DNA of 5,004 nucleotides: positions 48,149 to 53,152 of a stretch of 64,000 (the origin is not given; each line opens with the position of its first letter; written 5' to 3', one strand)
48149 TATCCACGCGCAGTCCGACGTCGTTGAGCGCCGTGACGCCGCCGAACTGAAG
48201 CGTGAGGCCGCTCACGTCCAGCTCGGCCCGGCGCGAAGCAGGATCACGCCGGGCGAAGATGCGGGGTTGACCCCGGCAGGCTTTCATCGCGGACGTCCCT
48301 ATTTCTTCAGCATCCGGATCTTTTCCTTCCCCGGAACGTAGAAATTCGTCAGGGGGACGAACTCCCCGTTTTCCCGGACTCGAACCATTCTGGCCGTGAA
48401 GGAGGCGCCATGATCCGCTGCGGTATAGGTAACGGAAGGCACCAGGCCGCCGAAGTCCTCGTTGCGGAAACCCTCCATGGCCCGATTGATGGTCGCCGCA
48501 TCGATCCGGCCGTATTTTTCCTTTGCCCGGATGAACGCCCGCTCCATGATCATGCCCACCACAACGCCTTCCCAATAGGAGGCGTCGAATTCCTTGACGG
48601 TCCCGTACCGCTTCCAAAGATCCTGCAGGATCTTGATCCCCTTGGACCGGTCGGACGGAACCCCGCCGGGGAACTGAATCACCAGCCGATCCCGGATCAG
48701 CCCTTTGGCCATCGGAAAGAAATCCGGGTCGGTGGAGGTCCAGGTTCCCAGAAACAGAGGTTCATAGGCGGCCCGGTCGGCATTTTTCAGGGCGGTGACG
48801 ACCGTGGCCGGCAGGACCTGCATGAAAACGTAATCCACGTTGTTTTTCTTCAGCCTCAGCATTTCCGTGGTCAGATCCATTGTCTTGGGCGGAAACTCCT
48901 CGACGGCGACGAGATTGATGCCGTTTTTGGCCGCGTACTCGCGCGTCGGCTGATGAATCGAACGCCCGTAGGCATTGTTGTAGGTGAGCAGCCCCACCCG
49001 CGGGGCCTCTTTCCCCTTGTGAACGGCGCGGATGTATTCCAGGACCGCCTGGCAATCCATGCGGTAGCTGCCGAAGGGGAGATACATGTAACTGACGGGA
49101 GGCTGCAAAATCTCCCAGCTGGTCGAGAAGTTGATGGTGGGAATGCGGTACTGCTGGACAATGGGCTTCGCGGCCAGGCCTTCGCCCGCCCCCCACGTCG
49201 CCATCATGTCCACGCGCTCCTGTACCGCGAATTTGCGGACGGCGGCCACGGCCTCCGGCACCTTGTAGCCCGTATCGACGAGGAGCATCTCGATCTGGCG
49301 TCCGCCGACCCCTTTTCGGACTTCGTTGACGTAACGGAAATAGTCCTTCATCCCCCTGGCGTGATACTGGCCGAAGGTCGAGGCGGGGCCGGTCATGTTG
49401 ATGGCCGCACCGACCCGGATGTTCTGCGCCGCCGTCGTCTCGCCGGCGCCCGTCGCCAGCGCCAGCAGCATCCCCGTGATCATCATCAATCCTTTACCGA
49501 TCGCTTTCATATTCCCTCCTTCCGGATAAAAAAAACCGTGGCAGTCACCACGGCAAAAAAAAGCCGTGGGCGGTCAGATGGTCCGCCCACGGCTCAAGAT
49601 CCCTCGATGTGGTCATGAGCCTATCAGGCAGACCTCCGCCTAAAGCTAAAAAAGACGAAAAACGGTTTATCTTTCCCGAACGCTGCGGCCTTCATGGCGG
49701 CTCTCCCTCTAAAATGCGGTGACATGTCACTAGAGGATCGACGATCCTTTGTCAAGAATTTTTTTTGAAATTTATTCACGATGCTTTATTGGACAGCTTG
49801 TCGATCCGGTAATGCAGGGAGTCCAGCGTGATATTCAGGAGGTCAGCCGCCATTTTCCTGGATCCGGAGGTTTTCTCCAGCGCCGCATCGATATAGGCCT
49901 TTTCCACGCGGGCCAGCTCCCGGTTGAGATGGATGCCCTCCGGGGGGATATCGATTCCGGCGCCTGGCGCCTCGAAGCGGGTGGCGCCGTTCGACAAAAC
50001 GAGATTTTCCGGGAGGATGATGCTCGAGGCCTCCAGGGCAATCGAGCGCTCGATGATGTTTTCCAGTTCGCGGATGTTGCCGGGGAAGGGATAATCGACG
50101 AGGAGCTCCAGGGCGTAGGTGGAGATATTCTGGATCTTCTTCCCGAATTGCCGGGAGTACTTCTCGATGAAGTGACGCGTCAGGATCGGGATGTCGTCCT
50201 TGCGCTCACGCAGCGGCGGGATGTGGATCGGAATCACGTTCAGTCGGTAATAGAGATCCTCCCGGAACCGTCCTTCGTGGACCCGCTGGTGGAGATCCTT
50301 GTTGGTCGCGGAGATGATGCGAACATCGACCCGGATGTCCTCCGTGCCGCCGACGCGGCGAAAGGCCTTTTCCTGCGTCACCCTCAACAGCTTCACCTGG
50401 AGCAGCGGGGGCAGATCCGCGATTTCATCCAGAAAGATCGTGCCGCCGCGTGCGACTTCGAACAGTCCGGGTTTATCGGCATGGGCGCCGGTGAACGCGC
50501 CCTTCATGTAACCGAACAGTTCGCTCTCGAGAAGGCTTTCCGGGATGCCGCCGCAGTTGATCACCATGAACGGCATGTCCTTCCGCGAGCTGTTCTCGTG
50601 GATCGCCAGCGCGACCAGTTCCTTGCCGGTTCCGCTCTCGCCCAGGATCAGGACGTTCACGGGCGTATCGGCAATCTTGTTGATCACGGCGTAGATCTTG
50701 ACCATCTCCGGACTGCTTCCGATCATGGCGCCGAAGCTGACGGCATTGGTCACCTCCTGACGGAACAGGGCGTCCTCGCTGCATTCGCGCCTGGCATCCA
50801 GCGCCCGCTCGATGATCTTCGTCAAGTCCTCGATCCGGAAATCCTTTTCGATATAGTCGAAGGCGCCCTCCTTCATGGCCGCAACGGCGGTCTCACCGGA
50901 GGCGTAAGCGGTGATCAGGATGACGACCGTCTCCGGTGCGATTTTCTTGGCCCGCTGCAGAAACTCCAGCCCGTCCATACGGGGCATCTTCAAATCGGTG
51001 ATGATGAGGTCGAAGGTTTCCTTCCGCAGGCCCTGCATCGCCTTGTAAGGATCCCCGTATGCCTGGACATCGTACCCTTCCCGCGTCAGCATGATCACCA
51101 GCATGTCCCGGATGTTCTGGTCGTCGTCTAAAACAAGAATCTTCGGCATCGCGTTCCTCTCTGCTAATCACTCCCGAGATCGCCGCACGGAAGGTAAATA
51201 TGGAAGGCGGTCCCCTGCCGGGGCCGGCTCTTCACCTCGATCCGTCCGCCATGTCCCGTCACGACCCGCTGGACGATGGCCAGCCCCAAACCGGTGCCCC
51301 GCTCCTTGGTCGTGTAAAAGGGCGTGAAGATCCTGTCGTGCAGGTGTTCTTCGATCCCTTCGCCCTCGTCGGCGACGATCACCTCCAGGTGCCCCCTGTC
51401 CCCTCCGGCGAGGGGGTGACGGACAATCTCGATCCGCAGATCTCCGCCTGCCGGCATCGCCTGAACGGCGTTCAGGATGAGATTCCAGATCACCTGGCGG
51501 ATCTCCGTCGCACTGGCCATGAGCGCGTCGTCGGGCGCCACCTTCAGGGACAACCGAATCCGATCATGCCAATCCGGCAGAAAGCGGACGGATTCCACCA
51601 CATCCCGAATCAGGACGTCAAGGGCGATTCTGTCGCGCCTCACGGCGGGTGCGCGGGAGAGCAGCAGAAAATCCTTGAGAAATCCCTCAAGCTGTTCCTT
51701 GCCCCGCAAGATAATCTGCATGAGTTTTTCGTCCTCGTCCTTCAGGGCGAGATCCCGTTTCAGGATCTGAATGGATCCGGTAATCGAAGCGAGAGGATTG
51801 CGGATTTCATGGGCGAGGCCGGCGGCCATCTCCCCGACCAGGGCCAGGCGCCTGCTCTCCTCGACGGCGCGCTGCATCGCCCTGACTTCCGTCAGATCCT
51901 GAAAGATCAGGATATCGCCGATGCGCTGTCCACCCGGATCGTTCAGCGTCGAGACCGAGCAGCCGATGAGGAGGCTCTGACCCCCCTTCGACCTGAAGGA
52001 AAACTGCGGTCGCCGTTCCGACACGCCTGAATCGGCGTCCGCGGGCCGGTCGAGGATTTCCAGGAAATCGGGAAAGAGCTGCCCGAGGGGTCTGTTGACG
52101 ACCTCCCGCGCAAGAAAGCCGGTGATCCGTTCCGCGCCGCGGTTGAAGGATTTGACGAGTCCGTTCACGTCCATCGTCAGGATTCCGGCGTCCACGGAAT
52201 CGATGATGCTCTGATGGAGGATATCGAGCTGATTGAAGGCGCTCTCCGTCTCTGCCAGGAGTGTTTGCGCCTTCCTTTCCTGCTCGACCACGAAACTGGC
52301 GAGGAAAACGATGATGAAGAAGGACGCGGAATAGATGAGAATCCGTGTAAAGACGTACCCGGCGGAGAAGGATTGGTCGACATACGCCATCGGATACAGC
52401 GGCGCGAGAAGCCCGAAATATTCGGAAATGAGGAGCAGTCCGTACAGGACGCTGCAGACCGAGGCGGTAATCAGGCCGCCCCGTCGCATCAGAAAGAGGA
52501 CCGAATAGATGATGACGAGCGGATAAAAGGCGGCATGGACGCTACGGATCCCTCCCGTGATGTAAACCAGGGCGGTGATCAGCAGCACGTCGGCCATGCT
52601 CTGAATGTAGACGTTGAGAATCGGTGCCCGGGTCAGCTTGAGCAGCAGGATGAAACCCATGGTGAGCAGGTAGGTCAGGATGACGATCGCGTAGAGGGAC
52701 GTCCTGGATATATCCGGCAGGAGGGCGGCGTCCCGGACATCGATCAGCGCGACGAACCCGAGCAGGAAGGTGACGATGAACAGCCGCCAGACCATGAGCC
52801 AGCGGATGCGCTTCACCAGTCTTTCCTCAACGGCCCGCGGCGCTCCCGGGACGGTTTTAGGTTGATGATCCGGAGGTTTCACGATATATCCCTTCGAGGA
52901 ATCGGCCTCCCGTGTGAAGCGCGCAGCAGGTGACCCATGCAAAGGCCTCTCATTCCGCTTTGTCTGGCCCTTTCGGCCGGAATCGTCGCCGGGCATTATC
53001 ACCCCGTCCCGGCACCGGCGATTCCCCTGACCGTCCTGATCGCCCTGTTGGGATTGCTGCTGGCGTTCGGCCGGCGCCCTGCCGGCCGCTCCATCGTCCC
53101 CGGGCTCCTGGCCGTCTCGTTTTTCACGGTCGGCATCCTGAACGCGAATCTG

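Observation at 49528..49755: Phe-codon-rich leader peptide plus two chained intrinsic terminators: candidate phenylalanine-sensing attenuator in front of an ABC-importer/CoA-ligase operon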

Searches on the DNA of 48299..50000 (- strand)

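Call 4: search_rna_families(source=window, start=49300, end=50000, threshold=evalue, max_evalue=10, show_alignments=3)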
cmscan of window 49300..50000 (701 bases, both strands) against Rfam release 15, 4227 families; matches with E-value up to 10: 12.
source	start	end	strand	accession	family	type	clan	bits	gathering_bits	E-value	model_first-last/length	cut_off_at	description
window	49528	49604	-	RF02871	ncS54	Gene; sRNA;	-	28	43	0.00033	1-79/79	no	Burkholderia sRNA 54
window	49524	49577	+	RF02068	STnc480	Gene; sRNA;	-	24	72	0.47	1-72/72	no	Enterobacterial sRNA STnc480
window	49557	49641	-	RF02241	Xoo2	Gene; sRNA;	-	22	45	0.069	1-78/78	no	Xanthomonadaceae sRNA Xoo2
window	49526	49599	-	RF02837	anti-hemB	Gene; sRNA;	-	19.3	49.5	0.06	1-81/81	no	Burkholderia RNA 7 (anti-hemB)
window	49397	49490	+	RF01059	mir-598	Gene; miRNA;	-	19.1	69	0.4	1-80/80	no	mir-598 microRNA precursor family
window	49537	49592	-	RF01687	Acido-Lenti-1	Gene; sRNA;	-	18.9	37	0.083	1-46/46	no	Acido-Lenti-1 RNA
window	49527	49594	-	RF02866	ncS16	Gene; sRNA;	-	17.3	48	1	1-83/83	no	Burkholderia sRNA 16 (Bc_KC_sr1)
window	49552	49679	-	RF00558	L20_leader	Cis-reg; leader;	-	16.9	58.7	1.5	1-127/127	no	Ribosomal protein L20 leader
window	49554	49641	-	RF02651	SorY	Gene; sRNA;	-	16.1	111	1.3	1-83/83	no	Singlet oxygen resistance RNA Y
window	49527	49620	-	RF02869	ncS025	Gene; sRNA;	-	14.7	46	6.7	1-85/85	no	Burkholderia sRNA 25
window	49536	49597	+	RF00382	DnaX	Cis-reg; frameshift_element;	-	14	35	2.2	1-65/65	no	DnaX ribosomal frameshifting element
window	49421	49490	-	RF01139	sR2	Gene; snRNA; snoRNA; CD-box;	-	11.4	42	7.9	1-57/57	no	Small nucleolar RNA sR2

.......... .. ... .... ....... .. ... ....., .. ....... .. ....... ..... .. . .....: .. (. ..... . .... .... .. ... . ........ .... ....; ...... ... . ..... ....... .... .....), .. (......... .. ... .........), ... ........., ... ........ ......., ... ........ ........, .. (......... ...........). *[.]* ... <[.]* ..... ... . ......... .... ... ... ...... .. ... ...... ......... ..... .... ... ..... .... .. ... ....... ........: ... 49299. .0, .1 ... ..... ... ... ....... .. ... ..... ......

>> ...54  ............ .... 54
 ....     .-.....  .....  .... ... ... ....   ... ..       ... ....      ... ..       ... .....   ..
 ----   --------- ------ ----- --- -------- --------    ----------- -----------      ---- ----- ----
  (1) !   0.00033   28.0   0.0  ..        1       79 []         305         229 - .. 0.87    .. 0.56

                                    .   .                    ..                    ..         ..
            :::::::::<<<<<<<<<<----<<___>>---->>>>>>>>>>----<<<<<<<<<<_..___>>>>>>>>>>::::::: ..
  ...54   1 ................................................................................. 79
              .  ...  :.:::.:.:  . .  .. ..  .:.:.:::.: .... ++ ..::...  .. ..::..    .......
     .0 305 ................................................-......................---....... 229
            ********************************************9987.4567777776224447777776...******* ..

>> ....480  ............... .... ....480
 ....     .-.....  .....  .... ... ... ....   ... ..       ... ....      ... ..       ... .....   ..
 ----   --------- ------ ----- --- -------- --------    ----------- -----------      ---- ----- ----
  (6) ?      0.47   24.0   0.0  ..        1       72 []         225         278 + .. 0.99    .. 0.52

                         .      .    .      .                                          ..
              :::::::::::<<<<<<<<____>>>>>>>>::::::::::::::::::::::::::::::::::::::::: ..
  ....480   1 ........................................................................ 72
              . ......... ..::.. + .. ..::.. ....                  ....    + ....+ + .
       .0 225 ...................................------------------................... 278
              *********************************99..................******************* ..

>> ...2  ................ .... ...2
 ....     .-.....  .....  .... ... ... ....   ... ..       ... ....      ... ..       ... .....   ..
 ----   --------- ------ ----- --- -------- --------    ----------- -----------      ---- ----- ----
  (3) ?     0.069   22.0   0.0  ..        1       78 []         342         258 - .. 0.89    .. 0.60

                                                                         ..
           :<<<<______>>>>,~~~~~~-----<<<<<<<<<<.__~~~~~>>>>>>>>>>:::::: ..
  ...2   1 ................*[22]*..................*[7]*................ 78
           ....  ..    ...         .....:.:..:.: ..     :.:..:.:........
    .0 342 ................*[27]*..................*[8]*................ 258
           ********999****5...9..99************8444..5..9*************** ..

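Call 75: search_rna_families(sources=[L086, L094, L136, L187, L144, L107, L090, L008, L014], threshold=gathering)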
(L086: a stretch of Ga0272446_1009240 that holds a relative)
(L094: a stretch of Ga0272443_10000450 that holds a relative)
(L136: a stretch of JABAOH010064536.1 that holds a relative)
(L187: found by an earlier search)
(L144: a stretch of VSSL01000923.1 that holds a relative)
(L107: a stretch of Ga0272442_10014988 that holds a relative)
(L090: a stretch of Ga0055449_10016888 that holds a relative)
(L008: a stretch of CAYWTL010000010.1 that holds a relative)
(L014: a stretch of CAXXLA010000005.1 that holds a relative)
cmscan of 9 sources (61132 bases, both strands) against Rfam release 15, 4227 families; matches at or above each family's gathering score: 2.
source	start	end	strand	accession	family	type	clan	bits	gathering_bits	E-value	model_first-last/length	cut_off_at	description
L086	7581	7671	+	RF00005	tRNA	Gene; tRNA;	CL00001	56.7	29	1.3e-09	1-71/71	no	tRNA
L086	7742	7832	+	RF00005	tRNA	Gene; tRNA;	CL00001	55.3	29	3.4e-09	1-71/71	no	tRNA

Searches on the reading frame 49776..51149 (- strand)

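Call 6: search_protein_families(library=pfam, proteins=[window:49776-51149:-])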
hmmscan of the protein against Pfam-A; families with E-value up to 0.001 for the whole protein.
window:49776-51149:- (457 aa): 6 families
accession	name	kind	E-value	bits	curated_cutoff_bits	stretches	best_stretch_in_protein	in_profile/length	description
PF00158.32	Sigma54_activat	-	1e-71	240.4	20.2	1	142-309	1-168/168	Sigma-54 interaction domain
PF00072.30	Response_reg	-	6.4e-29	100.8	30.2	1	4-113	1-110/111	Response regulator receiver domain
PF14532.12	Sigma54_activ_2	-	1.8e-24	86.9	25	1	143-313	1-138/138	Sigma-54 interaction domain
PF25601.1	AAA_lid_14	-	5.6e-24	84.2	27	1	314-384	1-71/87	AAA+ ATPase lid domain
PF02954.25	HTH_8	-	5.8e-10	39.2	22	1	412-452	2-42/42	Bacterial regulatory protein, Fis family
PF07728.20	AAA_5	-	9.7e-07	29.3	22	1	165-284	1-123/139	AAA domain (dynein-related subfamily)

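Call 18: search_protein_families(library=ncbifam, proteins=[window:49776-51149:-], max_evalue=0.00001)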
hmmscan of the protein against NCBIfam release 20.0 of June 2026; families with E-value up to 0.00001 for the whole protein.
window:49776-51149:- (457 aa): 105 families (the best 25 are shown)
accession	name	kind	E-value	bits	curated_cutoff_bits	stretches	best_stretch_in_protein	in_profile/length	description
NF008469.0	PRK11361.1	equivalog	3.6e-141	471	714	1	3-451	6-453/461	acetoacetate metabolism transcriptional regulator AtoC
TIGR01818.1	ntrC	equivalog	4.7e-132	441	558.6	1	4-382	1-376/463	nitrogen regulation protein NR(I)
TIGR02915.1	PEP_resp_reg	equivalog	1e-119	400.4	502.6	1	4-451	1-441/445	PEP-CTERM-box response regulator transcription factor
NF007689.0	PRK10365.1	equivalog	3.7e-116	388.5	760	1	3-446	7-436/441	sigma-54-dependent response regulator transcription factor ZraR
NF051870.1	NAssimRespRegNtrX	equivalog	1e-109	367.4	600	1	3-451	3-449/452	nitrogen assimilation response regulator NtrX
NF011695.0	PRK15115.1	equivalog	9e-108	360.9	763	1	3-384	8-378/445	two-component system response regulator GlrR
NF008176.1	PRK10923.1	equivalog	1.2e-107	360.4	620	1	3-383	5-381/469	nitrogen regulation protein NR(I)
NF041552.1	TF_PrdR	equivalog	4.7e-107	358.7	795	1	131-451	256-575/577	sigma-54 dependent transcriptional regulator PrdR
TIGR01817.1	nifA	equivalog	2.3e-105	353.4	528.85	1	124-417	180-472/534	nif-specific transcriptional activator NifA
NF041946.1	LuxO_transreg_Vib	equivalog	1.7e-102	343.6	800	1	19-450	14-458/463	quorum-sensing sigma-54 dependent transcriptional regulator LuxO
NF049963.1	RespRegFlgRCampy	domain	2.1e-101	339.8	750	1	4-386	3-380/429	fla regulon two-component system response regulator FlgR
NF003451.0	PRK05022.1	equivalog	2.6e-96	323.4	476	1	88-448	131-504/512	nitric oxide reductase transcriptional regulator NorR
NF050807.1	TransRegFlbDCaul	equivalog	4.6e-92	309.2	750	1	23-453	22-439/454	sigma-54-dependent transcriptional regulator FlbD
NF038308.1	RNA_repair_RtcR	equivalog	5.8e-90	302.6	650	1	82-446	120-505/530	RNA repair transcriptional activator RtcR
TIGR02329.1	propionate_PrpR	equivalog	7.4e-89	298.7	499.2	1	119-449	191-524/526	propionate catabolism operon regulatory protein PrpR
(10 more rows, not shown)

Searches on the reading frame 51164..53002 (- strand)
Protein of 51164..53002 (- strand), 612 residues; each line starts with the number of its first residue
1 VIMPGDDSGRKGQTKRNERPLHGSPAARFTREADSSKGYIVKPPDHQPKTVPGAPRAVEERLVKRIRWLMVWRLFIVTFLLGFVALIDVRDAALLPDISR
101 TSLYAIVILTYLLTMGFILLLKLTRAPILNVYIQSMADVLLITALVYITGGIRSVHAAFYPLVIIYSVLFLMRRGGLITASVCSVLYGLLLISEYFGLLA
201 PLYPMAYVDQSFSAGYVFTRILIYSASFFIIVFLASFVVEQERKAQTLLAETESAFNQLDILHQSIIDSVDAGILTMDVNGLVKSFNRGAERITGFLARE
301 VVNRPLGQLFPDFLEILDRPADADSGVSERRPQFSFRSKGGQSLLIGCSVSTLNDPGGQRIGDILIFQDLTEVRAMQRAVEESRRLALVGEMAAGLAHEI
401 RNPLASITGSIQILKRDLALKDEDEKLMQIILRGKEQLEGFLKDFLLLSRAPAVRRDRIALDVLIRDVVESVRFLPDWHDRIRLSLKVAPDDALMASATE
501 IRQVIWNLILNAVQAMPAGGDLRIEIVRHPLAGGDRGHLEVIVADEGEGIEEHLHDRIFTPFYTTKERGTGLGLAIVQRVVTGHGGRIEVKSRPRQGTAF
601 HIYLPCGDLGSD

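Call 6: search_protein_families(library=pfam, proteins=[window:51164-53002:-])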
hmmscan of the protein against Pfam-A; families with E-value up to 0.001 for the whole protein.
window:51164-53002:- (612 aa): 7 families
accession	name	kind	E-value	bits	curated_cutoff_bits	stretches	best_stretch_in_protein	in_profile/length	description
PF02518.31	HATPase_c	-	7.8e-28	97.6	26.4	1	499-606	4-109/111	Histidine kinase-, DNA gyrase B-, and HSP90-like ATPase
PF25323.1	6TM_PilS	-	1.3e-14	54.7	27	1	60-248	5-188/189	PilS-like transmembrane domain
PF00512.31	HisKA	-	2.1e-13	50.5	26.9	1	390-451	3-63/66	His Kinase A (phospho-acceptor) domain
PF00989.32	PAS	-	4.3e-08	33.6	22.6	1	264-369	4-112/113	PAS fold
PF13426.13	PAS_9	-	8.4e-08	32.9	27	1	272-372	2-103/103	PAS domain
PF13188.13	PAS_8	-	0.00019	21.7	21.8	1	263-318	3-55/65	PAS domain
PF08448.16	PAS_4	-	0.00029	21.5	23.1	1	268-374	2-109/110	PAS fold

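Call 18: search_protein_families(library=ncbifam, proteins=[window:51164-53002:-], max_evalue=0.00001)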
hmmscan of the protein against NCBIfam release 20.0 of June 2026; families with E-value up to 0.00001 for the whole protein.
window:51164-53002:- (612 aa): 78 families (the best 25 are shown)
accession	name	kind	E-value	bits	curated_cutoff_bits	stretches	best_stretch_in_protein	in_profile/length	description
NF008468.0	PRK11360.1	equivalog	5.5e-82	276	646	1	260-606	267-608/616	two-component system sensor histidine kinase AtoS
NF007688.0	PRK10364.1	equivalog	3.6e-47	161.2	479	1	374-606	225-451/460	two-component system sensor histidine kinase ZraS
NF010411.0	PRK13837.1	equivalog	2.5e-46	158.1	647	1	368-606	429-675/828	two-component system VirA-like sensor kinase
NF052574.1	HisKinEspCMyxo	equivalog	2e-45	155.3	1200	1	249-607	273-638/785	serine histidine kinase EspC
NF053867.1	SprKinKinDBac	equivalog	1.2e-41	142.7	775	1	376-606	273-497/500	sporulation kinase KinD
NF046044.1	PnpS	equivalog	3.8e-39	134.8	400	1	248-605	42-390/390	two-component system histidine kinase PnpS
NF052573.1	HisKinEspAMyxo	equivalog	6.9e-38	130.2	1400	1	263-604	255-609/755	serine histidine kinase EspA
TIGR02966.1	phoR_proteo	equivalog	6.1e-35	120.8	334.2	1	265-603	10-332/333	phosphate regulon sensor histidine kinase PhoR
NF046020.1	HisKinCckABruc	equivalog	2.6e-32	111.6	1000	1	364-605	455-706/868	cell cycle histidine kinase CckA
NF033092.0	HK_WalK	equivalog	3.2e-31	108.6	725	1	199-606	202-594/594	cell wall metabolism sensor histidine kinase WalK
NF008293.1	PRK11073.1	equivalog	7e-30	104.4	240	1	264-606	10-347/349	nitrogen regulation protein NR(II)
NF041777.1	sens_FixL_Rhizob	equivalog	1.3e-29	103.3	850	1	375-607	248-482/485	sensor protein FixL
NF041735.1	hist_kin_RppB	equivalog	3.6e-29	101.8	400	1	392-605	219-438/438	two-component system sensor histidine kinase RppB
NF008312.0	PRK11100.1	equivalog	1.3e-28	100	356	1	387-605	254-473/477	two-component system sensor histidine kinase CreC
NF008302.0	PRK11091.1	equivalog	1.2e-27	96.5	838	1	251-604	145-503/779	aerobic respiration two-component sensor histidine kinase ArcB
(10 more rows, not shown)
